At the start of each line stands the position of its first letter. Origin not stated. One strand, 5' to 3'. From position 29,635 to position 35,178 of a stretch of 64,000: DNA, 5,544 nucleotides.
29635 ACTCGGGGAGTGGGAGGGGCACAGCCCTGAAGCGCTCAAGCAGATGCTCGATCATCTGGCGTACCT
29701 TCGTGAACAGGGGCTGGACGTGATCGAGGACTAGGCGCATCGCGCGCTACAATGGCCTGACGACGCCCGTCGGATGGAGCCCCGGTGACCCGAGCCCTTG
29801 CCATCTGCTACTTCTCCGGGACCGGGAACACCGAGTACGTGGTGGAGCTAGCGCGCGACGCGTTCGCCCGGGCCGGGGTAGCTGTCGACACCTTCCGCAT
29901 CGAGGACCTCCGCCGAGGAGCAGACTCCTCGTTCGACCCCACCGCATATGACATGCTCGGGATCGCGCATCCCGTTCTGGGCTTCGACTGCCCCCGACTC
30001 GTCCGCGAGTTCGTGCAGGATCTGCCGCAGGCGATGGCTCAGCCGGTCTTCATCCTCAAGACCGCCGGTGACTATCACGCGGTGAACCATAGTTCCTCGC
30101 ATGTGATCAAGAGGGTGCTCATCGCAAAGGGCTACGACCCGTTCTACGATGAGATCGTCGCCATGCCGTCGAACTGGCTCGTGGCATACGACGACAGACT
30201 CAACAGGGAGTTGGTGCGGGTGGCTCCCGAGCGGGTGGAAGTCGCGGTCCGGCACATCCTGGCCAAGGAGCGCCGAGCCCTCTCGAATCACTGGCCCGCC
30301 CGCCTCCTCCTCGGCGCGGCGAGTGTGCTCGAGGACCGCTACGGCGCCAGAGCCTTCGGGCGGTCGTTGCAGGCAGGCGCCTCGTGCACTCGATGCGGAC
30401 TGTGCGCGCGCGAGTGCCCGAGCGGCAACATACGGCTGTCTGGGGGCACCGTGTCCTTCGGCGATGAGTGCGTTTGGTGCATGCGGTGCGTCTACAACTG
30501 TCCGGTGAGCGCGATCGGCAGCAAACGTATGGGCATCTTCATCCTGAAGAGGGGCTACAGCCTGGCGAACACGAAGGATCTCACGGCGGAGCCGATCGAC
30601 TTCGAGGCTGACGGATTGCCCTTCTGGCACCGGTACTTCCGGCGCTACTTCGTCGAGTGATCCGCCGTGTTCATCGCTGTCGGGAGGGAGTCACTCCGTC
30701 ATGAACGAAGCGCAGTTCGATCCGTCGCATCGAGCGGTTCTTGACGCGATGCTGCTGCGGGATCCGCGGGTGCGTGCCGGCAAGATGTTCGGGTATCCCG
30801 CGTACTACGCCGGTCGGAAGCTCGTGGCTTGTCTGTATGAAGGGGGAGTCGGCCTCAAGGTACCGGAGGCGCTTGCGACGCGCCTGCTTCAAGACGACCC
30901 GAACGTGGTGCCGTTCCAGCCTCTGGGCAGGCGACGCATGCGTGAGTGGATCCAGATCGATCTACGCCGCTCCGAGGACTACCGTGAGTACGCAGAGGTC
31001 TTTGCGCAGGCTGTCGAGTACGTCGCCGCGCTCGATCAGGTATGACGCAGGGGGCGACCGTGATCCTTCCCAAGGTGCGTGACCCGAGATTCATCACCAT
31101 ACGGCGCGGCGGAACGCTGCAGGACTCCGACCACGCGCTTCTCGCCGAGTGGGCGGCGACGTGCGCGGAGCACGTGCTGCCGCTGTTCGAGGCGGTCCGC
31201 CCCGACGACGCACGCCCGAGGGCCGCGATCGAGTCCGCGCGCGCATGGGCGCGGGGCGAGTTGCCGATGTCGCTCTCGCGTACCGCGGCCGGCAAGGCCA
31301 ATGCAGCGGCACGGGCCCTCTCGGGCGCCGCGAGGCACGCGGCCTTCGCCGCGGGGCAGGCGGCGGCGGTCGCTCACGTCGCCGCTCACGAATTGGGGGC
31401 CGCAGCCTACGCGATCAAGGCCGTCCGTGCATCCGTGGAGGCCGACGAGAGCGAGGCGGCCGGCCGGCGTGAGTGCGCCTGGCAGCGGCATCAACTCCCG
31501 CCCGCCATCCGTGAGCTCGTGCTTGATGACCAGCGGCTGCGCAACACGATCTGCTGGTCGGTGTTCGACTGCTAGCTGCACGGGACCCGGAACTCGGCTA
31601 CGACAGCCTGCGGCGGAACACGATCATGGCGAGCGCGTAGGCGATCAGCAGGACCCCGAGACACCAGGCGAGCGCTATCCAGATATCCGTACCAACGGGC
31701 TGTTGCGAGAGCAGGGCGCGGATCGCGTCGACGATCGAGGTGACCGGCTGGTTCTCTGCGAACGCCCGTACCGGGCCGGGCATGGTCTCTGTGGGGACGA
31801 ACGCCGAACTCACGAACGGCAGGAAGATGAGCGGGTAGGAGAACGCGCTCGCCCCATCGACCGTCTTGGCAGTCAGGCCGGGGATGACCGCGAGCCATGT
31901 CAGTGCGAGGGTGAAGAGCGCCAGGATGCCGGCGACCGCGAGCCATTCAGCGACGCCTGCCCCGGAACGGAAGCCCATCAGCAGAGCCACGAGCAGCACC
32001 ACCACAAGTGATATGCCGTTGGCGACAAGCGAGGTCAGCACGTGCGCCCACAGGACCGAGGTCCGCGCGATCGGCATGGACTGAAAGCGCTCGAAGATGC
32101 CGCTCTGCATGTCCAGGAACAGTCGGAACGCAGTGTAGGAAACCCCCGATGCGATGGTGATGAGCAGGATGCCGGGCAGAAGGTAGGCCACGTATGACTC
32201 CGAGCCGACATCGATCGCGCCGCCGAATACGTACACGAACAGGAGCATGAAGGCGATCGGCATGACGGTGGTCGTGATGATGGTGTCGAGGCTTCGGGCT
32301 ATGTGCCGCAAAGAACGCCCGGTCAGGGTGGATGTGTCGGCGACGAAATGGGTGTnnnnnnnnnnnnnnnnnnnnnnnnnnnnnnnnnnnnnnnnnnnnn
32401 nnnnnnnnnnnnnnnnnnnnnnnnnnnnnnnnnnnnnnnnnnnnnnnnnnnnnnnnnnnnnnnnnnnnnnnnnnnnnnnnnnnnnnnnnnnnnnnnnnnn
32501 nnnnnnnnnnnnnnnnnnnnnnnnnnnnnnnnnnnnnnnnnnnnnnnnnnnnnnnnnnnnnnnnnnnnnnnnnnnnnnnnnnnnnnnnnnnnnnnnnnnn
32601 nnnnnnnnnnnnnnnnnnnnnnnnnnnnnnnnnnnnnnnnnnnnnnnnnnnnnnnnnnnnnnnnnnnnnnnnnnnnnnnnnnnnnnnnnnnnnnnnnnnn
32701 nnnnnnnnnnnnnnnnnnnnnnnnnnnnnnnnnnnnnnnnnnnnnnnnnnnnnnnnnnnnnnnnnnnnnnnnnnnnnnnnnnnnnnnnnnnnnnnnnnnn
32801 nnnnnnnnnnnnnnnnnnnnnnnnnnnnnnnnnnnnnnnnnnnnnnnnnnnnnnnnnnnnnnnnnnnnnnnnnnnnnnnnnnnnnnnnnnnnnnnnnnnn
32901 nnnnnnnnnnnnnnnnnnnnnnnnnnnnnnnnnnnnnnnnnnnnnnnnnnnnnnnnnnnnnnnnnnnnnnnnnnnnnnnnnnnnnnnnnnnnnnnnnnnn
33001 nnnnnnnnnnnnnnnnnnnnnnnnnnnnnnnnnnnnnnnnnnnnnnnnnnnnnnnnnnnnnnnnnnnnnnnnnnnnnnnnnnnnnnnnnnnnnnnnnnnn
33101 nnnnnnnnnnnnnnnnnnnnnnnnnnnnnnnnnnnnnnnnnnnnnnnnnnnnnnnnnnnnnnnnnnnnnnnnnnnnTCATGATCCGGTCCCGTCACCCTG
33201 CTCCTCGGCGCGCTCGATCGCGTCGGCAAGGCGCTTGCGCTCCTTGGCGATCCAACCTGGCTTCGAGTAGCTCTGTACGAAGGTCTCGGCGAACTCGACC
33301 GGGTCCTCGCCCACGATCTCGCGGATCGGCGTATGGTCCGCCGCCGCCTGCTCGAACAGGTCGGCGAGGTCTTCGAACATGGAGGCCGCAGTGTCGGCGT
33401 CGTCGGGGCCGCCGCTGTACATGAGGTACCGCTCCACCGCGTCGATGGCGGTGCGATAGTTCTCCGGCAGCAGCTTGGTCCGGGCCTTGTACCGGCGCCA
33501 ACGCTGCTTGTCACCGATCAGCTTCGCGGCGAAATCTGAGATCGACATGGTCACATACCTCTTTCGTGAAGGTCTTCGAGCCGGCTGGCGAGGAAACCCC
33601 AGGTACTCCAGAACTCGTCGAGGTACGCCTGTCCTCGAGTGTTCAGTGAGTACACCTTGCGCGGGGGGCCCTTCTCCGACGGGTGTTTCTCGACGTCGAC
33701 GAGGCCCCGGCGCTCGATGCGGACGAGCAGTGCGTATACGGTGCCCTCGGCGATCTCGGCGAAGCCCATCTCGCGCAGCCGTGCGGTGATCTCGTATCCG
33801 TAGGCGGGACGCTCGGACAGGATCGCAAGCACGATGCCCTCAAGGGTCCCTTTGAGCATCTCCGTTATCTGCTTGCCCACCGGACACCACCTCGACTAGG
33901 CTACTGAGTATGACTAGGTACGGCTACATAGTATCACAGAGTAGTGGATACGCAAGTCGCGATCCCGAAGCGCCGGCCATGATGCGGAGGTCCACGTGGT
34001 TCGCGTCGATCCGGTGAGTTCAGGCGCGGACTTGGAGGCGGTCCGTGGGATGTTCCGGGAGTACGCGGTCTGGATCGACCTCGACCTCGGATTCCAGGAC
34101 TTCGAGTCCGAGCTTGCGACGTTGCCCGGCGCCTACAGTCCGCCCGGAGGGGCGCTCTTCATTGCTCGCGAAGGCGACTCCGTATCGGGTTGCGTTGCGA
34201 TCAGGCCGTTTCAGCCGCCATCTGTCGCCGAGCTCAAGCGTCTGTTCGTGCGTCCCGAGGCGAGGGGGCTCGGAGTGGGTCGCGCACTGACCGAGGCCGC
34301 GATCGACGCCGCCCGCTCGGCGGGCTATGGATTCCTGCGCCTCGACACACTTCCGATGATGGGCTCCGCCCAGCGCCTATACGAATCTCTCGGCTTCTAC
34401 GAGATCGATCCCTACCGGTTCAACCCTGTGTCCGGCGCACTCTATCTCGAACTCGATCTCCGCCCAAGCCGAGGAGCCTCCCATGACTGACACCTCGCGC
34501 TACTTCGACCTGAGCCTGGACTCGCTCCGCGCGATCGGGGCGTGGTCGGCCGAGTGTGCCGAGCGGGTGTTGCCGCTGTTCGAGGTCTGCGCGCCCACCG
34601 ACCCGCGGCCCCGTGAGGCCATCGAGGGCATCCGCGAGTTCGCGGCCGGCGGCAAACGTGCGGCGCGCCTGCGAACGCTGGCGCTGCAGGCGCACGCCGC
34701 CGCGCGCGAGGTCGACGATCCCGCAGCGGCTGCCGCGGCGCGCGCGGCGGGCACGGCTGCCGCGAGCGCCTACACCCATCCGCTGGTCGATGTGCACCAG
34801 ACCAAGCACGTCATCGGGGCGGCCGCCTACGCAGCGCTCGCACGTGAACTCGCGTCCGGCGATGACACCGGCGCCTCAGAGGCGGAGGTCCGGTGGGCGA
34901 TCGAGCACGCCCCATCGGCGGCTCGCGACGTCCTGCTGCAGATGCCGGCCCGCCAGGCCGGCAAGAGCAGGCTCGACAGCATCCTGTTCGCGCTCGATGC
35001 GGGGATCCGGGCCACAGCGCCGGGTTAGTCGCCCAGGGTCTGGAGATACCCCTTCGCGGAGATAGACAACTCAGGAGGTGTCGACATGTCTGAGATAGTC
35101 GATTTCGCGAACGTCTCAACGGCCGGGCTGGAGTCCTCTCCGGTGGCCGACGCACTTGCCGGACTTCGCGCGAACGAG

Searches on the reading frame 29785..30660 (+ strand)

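Call 9: search_protein_families(library=pfam, proteins=[window:29785-30660:+])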
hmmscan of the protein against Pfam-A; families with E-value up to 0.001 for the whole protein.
window:29785-30660:+ (291 aa): 9 families
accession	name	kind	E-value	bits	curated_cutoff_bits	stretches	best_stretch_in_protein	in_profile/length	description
PF13183.11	Fer4_8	-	3.1e-07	31.3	27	0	199-214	52-67/68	4Fe-4S dicluster domain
PF13484.11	Fer4_16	-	3.8e-07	31.2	30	0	228-247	1-20/66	4Fe-4S double cluster binding domain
PF13237.11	Fer4_10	-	3.3e-06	27.4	25.5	1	199-240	7-53/53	4Fe-4S dicluster domain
PF13187.11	Fer4_9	-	6.3e-06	26.6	27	1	201-244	2-52/52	4Fe-4S dicluster domain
PF00037.32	Fer4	-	1e-05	25.6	21.1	1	200-216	7-23/24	4Fe-4S binding domain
PF12838.12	Fer4_7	-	1.2e-05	26.1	27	1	200-243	1-52/52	4Fe-4S dicluster domain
PF12837.12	Fer4_6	-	3.8e-05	23.9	25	0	200-216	8-24/24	4Fe-4S binding domain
PF13534.11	Fer4_17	-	7.5e-05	23.6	22.2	0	199-214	44-59/61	4Fe-4S dicluster domain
PF12797.12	Fer4_2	-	0.00056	20.2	24.5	0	227-241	8-22/22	4Fe-4S binding domain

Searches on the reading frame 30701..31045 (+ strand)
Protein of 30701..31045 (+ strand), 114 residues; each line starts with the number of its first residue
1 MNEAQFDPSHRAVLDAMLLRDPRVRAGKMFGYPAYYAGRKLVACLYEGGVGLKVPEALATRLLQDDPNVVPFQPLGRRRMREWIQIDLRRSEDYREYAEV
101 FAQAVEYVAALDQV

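Call 58: search_protein_families(library=pfam, max_evalue=0.001, proteins=[window:30701-31045:+])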
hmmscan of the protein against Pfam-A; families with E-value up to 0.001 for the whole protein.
window:30701-31045:+ (114 aa): 2 families
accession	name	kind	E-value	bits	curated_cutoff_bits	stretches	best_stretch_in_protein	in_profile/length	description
PF04993.18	TfoX_N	-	2.5e-06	28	30.1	1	23-106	8-89/91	TfoX N-terminal domain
PF04237.18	YjbR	-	0.00023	22.2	30.1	1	24-95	6-76/88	YjbR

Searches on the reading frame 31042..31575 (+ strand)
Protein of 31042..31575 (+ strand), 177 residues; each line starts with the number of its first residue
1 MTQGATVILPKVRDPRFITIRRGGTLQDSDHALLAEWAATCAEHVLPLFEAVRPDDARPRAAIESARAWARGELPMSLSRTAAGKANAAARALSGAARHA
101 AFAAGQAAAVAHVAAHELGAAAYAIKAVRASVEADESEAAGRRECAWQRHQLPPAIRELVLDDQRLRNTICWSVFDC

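Call 58: search_protein_families(library=pfam, max_evalue=0.001, proteins=[window:31042-31575:+])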
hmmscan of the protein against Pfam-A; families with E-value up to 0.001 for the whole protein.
window:31042-31575:+ (177 aa): 2 families
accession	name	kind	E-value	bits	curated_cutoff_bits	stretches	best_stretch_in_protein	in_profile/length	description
PF21805.3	Imm5_like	-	8.1e-36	123.2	25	1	25-154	2-128/129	Imm-5 like putative immunity protein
PF14423.12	Imm5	-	0.00022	21.9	25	1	38-137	38-133/186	Immunity protein Imm5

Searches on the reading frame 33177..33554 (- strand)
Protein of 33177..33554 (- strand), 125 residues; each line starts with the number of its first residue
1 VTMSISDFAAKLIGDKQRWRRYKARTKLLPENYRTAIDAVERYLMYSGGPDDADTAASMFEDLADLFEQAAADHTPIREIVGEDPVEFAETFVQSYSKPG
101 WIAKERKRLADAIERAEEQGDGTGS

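Call 58: search_protein_families(library=pfam, max_evalue=0.001, proteins=[window:33177-33554:-])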
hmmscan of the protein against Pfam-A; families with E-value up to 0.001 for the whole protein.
window:33177-33554:- (125 aa): 1 family
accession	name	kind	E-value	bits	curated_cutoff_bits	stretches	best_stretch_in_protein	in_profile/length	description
PF06304.16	DUF1048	-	9.3e-20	71.4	29.6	1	11-113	2-101/102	Protein of unknown function (DUF1048)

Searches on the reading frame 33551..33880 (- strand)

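Call 58: search_protein_families(library=pfam, max_evalue=0.001, proteins=[window:33551-33880:-])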
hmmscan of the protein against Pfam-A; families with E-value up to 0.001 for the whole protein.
window:33551-33880:- (109 aa): 1 family
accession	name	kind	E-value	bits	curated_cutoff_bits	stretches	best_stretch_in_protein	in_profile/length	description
PF03551.20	PadR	-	1.1e-21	77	27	1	17-88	1-74/75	Transcriptional regulator PadR-like family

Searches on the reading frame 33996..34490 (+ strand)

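Call 58: search_protein_families(library=pfam, max_evalue=0.001, proteins=[window:33996-34490:+])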
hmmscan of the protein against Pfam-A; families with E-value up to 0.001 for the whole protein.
window:33996-34490:+ (164 aa): 5 families
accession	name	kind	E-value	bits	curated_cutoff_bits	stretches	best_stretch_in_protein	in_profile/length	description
PF00583.31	Acetyltransf_1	-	1.6e-16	61.1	20.7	1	34-134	22-116/116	Acetyltransferase (GNAT) family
PF13508.13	Acetyltransf_7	-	7.2e-15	55.6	27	1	51-135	2-83/84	Acetyltransferase (GNAT) domain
PF13673.13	Acetyltransf_10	-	1.2e-09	38.6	23.6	1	54-139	33-112/128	Acetyltransferase (GNAT) domain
PF14542.12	Acetyltransf_CG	-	0.00011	22.7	30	1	76-111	23-58/80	GCN5-related N-acetyl-transferase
PF08445.16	FR47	-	0.00014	22.2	22.1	1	75-140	20-83/86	FR47-like protein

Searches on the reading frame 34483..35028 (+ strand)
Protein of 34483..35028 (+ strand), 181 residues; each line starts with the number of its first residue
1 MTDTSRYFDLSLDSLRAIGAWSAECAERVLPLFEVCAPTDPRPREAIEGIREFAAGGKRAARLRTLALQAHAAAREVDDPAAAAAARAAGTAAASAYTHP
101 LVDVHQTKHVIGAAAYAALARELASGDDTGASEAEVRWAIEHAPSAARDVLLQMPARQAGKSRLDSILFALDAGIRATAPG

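Call 58: search_protein_families(library=pfam, max_evalue=0.001, proteins=[window:34483-35028:+])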
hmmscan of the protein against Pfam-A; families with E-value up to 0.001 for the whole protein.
window:34483-35028:+ (181 aa): 1 family
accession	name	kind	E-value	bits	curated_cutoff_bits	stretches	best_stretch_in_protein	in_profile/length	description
PF21805.3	Imm5_like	-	2.9e-26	92.3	25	1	14-145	7-128/129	Imm-5 like putative immunity protein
